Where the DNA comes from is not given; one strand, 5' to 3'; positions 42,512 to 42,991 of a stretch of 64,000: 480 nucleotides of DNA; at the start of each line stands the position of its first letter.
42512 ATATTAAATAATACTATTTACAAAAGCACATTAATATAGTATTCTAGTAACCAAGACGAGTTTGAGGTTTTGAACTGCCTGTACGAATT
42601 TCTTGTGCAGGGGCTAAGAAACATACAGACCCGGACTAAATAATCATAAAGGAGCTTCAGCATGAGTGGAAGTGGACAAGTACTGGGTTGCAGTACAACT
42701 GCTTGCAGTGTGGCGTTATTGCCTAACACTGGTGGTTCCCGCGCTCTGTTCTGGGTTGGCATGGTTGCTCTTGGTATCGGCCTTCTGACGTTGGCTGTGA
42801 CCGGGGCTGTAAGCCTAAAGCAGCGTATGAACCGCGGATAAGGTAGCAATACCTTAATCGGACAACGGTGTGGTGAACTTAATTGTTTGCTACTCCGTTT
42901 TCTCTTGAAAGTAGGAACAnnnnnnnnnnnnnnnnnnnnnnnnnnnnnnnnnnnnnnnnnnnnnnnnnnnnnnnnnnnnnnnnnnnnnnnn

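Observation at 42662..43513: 59-aa LPXTG mini-protein without a signal peptide, paired with its own sortase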

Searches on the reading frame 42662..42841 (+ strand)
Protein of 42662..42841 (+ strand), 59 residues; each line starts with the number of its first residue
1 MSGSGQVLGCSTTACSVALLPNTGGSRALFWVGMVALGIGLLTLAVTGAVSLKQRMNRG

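Call 3: search_protein_families(library=pfam, proteins=[window:42662-42841:+], max_evalue=0.01)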
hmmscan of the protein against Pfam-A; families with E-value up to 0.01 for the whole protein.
window:42662-42841:+ (59 aa): 0 families

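Call 4: search_protein_families(library=ncbifam, proteins=[window:42662-42841:+], max_evalue=0.1)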
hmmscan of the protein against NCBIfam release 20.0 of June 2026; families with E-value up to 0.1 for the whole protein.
window:42662-42841:+ (59 aa): 1 family
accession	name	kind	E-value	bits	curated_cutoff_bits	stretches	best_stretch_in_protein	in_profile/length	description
TIGR01167.1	LPXTG_anchor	domain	0.019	15.6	15.9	1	20-43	2-27/34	LPXTG cell wall anchor domain-containing protein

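Call 8: find_homologous_proteins(query=window:42662-42838:+, max_evalue=10)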
Query seq(59 aa) (59 aa): 11 proteins with E <= 10 among 15 candidates.
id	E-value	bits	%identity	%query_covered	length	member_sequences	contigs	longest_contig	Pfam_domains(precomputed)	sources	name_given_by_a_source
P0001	9.8e-26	106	91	98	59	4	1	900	-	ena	-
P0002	9.3e-25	103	89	97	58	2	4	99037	-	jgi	jgi:hypothetical protein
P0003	3.9e-24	101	86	98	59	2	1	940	-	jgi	jgi:hypothetical protein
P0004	1.3e-23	99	84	98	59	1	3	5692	-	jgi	jgi:hypothetical protein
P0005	1.4e-22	96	84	98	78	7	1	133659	-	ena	-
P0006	1.7e-22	95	81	98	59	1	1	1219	-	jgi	jgi:hypothetical protein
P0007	2.0e-22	95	81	100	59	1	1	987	-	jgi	jgi:hypothetical protein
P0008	2.1e-22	95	83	98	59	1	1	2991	-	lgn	-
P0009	9.2e-13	65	62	93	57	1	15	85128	-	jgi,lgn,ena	-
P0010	1.4e-11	61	60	93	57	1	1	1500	-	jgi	jgi:hypothetical protein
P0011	3.3e-10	57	60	93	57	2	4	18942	-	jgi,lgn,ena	jgi:hypothetical protein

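Call 41: search_protein_families(library=ncbifam, alignment_id=A4, max_evalue=0.1)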
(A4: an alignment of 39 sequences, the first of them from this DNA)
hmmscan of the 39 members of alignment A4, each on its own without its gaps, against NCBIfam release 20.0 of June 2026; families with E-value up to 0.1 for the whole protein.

A. member 1, seq(59 aa): 1 family
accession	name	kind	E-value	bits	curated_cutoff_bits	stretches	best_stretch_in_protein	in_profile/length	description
TIGR01167.1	LPXTG_anchor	domain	0.019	15.6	15.9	1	20-43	2-27/34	LPXTG cell wall anchor domain-containing protein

B. families by the number of members that match (of 39 scanned): 22 families
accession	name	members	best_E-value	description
TIGR01167.1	LPXTG_anchor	21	0.00081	LPXTG cell wall anchor domain-containing protein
NF033073.1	LPXTG_double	4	0.0058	doubled motif LPXTG anchor domain-containing protein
NF033846.1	Rumino_NPXTG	3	0.00097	NPXTG-anchored protein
NF033902.0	iso_D2_wall_anc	2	0.016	SpaH/EbpB family LPXTG-anchored major pilin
NF053819.1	EF0750_LPXTG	2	0.02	EF2685/EF0750 family sortase-dependent surface protein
NF045846.1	MSC0882_dom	1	0.009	MSC_0882 family membrane protein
NF033637.1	transloc_TIR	1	0.011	type III secretion system LEE translocated intimin receptor Tir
NF007872.0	PRK10577.2-3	1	0.013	Fe(3+)-hydroxamate ABC transporter permease FhuB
NF009300.0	PRK12657.1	1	0.019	putative monovalent cation/H+ antiporter subunit F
NF049857.1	InaC_CT813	1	0.023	inclusion membrane protein InaC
NF004511.1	PRK05852.1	1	0.025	FadD7 family fatty acid--CoA ligase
NF046028.1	GluronsyltaseWelK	1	0.029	beta-1,4-glucuronosyltransferase WelK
NF058583.1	LAXTG_small_WW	1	0.029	LAXTG motif-containing small protein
NF037962.1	arsenic_eff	1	0.034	arsenic efflux protein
TIGR04402.2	mob_CxxC_CxxC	1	0.052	mobilome CxxCx(11)CxxC protein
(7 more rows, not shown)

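Call 42: search_protein_families(library=pfam, alignment_id=A4, max_evalue=0.1)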
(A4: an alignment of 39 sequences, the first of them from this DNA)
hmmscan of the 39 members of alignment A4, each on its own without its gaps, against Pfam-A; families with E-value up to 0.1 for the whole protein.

A. member 1, seq(59 aa): 2 families
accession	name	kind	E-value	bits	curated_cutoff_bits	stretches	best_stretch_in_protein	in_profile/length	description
PF09490.15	CbtA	-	0.011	16.1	30.7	1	22-57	138-173/239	Probable cobalt transporter subunit (CbtA)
PF02656.20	DUF202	-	0.053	14.4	23.4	1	10-49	18-60/68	Domain of unknown function (DUF202)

B. families by the number of members that match (of 39 scanned): 17 families
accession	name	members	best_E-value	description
PF00746.26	Gram_pos_anchor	20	3.9e-05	LPXTG cell wall anchor motif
PF02656.20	DUF202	7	0.0065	Domain of unknown function (DUF202)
PF06197.19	DUF998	1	0.0038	Protein of unknown function (DUF998)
PF19857.4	DUF6332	1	0.01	Family of unknown function (DUF6332)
PF09490.15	CbtA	1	0.011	Probable cobalt transporter subunit (CbtA)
PF24220.1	DUF7439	1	0.011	Family of unknown function (DUF7439)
PF09656.15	PGPGW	1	0.012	Putative transmembrane protein (PGPGW)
PF11773.13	ComGE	1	0.014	Competence system putative prepilin ComGE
PF07490.16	Tir_receptor_N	1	0.027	Translocated intimin receptor (Tir) N-terminus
PF11384.13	DUF3188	1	0.037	Protein of unknown function (DUF3188)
PF07863.16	CtnDOT_TraJ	1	0.038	Homologues of TraJ from Bacteroides conjugative transposon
PF06724.16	DUF1206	1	0.041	Domain of Unknown Function (DUF1206)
PF02038.21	ATP1G1_PLM_MAT8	1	0.049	ATP1G1/PLM/MAT8 family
PF20485.3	DUF6724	1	0.063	Family of unknown function (DUF6724)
PF13988.11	DUF4225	1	0.069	Protein of unknown function (DUF4225)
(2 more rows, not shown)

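Call 48: find_homologous_proteins(query=A4, max_evalue=0.001)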
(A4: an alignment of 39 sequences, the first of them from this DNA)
Query A4 (39 sequences) (59 aa, profile of the alignment): 405 proteins with E <= 0.001 among 5814 candidates; the best 120 are listed.
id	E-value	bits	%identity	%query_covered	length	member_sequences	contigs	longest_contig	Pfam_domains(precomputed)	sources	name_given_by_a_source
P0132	2.0e-20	90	35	92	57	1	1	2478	-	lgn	-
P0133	9.3e-20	88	50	61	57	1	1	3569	-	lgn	-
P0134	2.5e-19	86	37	78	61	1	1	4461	-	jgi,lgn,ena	-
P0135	3.3e-19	86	45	68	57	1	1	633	-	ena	-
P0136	3.5e-19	86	40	68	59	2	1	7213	-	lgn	-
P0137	3.9e-19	86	34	95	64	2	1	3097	-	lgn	-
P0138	6.2e-19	85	38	68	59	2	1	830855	-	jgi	jgi:hypothetical protein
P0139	7.2e-19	85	43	36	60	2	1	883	-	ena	-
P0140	7.7e-19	85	40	51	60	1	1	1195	-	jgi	jgi:hypothetical protein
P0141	1.0e-18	84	31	98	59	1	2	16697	-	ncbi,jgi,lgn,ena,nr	ncbi:MAG TPA: hypothetical protein VKQ34_04645 [Candidatus Saccharimonadales bacterium]|nr:hypotheti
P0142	1.3e-18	84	40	97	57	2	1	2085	-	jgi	jgi:hypothetical protein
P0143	1.4e-18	84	41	37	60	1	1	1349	-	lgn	-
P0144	1.7e-18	84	37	97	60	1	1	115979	-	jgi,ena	-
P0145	1.9e-18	84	45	37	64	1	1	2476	-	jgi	jgi:hypothetical protein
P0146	2.2e-18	83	36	93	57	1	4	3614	-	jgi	jgi:hypothetical protein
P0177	1.4e-17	81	38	66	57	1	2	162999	-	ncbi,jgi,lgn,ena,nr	ncbi:MAG TPA: hypothetical protein VK674_04205 [Candidatus Limnocylindria bacterium]|nr:hypothetical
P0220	9.9e-17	78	37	73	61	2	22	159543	-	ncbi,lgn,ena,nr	ncbi:MAG: hypothetical protein QG549_395 [Patescibacteria group bacterium]|nr:hypothetical protein [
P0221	1.0e-16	78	46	41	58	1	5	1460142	-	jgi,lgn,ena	-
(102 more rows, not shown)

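Call 57: search_protein_representatives(alignment_id=A5)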
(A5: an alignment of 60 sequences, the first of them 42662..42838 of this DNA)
Query: 60 sequences, 59 profile positions. Proteins with E-value up to 0.001 (for the whole library): 244; up to 1e-10: 53; up to 1e-30: 0. The best 150 are listed.
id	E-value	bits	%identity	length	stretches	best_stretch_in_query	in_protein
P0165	2.0e-20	88.3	-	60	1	1-59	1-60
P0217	2.5e-20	88.0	-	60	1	1-58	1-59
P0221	3.8e-20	87.4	-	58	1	1-58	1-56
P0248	4.3e-20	87.3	-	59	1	1-59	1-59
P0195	1.5e-19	85.5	-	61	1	1-59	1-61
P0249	2.4e-19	84.9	-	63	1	3-58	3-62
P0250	3.6e-19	84.3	-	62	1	1-59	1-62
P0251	1.4e-18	82.4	-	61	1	1-58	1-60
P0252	1.5e-18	82.3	-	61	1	1-57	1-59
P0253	2.2e-18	81.8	-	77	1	1-59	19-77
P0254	4.4e-18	80.8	-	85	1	1-58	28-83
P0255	1.5e-17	79.1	-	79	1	1-58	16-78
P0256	3.4e-17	78.0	-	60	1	1-58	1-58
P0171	7.6e-17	76.8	-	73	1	1-59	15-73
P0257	9.2e-17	76.6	-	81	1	1-59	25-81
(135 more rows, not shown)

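Call 77: find_encoding_contigs(protein=P0177, flank=5000, max_places=2)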
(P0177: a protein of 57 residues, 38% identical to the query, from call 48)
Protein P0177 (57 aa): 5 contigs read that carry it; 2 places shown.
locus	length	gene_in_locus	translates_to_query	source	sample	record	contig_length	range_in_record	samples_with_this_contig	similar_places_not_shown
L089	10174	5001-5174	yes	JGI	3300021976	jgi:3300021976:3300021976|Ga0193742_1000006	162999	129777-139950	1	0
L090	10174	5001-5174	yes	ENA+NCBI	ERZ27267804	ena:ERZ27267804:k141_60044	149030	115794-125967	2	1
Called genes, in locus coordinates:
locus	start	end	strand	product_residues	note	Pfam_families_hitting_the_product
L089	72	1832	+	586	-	PF00331:Glyco_hydro_10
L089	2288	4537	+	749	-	PF01522:Polysacc_deac_1, PF02018:CBM_4_9 (weak)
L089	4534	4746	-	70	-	-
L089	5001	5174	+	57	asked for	-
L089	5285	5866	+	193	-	PF04203:Sortase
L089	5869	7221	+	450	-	PF00535:Glycos_transf_2, PF10111:Glyco_tranf_2_2 (faint), PF13641:Glyco_tranf_2_3 (weak), PF01644:Chitin_synth_1 (faint), PF13506:Glyco_transf_21 (weak), PF13641:Glyco_tranf_2_3, PF13632:Glyco_trans_2_3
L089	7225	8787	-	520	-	PF01381:HTH_3, PF13443:HTH_26 (weak), PF13560:HTH_31, PF00275:EPSP_synthase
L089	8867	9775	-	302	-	-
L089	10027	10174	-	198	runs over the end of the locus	-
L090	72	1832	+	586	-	PF00331:Glyco_hydro_10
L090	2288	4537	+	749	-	PF01522:Polysacc_deac_1, PF02018:CBM_4_9 (weak)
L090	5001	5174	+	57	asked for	-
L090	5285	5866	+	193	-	PF04203:Sortase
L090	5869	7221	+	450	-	PF00535:Glycos_transf_2, PF10111:Glyco_tranf_2_2 (faint), PF13641:Glyco_tranf_2_3 (weak), PF01644:Chitin_synth_1 (faint), PF13506:Glyco_transf_21 (weak), PF13641:Glyco_tranf_2_3, PF13632:Glyco_trans_2_3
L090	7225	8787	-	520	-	PF01381:HTH_3, PF13443:HTH_26 (weak), PF13560:HTH_31, PF00275:EPSP_synthase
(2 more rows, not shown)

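Call 78: find_encoding_contigs(protein=P0220, flank=5000, max_places=2)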
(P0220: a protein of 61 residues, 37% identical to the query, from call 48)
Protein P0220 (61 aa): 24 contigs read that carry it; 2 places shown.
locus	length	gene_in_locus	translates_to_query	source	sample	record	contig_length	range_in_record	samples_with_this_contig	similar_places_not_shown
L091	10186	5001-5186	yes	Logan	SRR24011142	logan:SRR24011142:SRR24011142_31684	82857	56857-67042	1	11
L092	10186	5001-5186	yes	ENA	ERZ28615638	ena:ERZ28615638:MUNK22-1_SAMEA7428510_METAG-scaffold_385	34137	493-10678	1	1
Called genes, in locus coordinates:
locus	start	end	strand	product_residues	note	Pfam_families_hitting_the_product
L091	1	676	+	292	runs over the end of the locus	PF00106:adh_short, PF08659:KR, PF13561:adh_short_C2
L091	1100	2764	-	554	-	PF00331:Glyco_hydro_10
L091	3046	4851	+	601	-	PF01522:Polysacc_deac_1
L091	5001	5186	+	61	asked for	-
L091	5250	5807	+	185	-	PF04203:Sortase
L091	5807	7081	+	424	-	PF13506:Glyco_transf_21, PF00535:Glycos_transf_2, PF13641:Glyco_tranf_2_3, PF01644:Chitin_synth_1 (faint), PF13632:Glyco_trans_2_3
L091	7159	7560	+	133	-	PF00903:Glyoxalase (weak)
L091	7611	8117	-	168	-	-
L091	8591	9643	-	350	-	-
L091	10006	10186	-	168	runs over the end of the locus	PF13238:AAA_18 (weak), PF13671:AAA_33 (faint), PF01202:SKI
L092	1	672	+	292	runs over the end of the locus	PF00106:adh_short, PF08659:KR, PF13561:adh_short_C2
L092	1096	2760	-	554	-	PF00331:Glyco_hydro_10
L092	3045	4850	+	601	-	PF01522:Polysacc_deac_1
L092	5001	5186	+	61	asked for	-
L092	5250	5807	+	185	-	PF04203:Sortase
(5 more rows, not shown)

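Call 79: find_encoding_contigs(protein=P0221, flank=5000, max_places=2)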
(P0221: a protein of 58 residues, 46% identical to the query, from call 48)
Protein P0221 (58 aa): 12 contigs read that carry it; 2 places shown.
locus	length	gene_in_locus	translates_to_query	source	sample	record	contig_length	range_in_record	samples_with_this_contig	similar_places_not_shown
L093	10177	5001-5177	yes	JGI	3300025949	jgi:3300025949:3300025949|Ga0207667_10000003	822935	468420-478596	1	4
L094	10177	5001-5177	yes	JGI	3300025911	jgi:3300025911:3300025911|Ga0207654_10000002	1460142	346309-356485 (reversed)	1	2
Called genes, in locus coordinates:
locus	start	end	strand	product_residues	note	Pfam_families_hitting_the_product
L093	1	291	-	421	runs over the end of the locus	PF00464:SHMT, PF00155:Aminotran_1_2 (weak)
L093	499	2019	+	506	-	PF01381:HTH_3, PF13443:HTH_26 (weak), PF13560:HTH_31, PF13744:HTH_37 (weak), PF00275:EPSP_synthase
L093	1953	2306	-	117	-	-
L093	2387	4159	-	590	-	PF01522:Polysacc_deac_1, PF02018:CBM_4_9 (weak)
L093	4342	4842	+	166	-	-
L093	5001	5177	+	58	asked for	-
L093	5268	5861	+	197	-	PF04203:Sortase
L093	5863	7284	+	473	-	PF00535:Glycos_transf_2, PF13641:Glyco_tranf_2_3, PF03142:Chitin_synth_2 (weak), PF13641:Glyco_tranf_2_3, PF00535:Glycos_transf_2, PF13632:Glyco_trans_2_3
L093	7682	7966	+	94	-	PF00702:Hydrolase, PF13419:HAD_2, PF13242:Hydrolase_like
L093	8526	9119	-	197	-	-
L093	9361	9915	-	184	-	-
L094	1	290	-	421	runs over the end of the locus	PF00464:SHMT, PF00155:Aminotran_1_2 (weak)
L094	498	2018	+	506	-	PF01381:HTH_3, PF13443:HTH_26 (weak), PF13560:HTH_31, PF13744:HTH_37 (weak), PF00275:EPSP_synthase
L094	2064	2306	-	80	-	-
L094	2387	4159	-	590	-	PF01522:Polysacc_deac_1, PF02018:CBM_4_9 (weak)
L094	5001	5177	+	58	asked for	-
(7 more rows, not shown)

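Call 82: list_cluster_members(proteins=[window:42662-42838:+, P0012])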
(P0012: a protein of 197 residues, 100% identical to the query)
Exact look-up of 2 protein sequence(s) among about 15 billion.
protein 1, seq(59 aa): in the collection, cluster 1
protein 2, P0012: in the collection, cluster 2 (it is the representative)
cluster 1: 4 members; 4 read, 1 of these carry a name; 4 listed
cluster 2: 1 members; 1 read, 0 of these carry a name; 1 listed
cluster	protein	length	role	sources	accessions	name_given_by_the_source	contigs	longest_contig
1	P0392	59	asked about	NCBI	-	-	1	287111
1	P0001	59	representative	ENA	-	-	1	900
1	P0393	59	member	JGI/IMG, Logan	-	hypothetical protein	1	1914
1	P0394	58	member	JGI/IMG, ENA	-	-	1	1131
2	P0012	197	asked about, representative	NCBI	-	-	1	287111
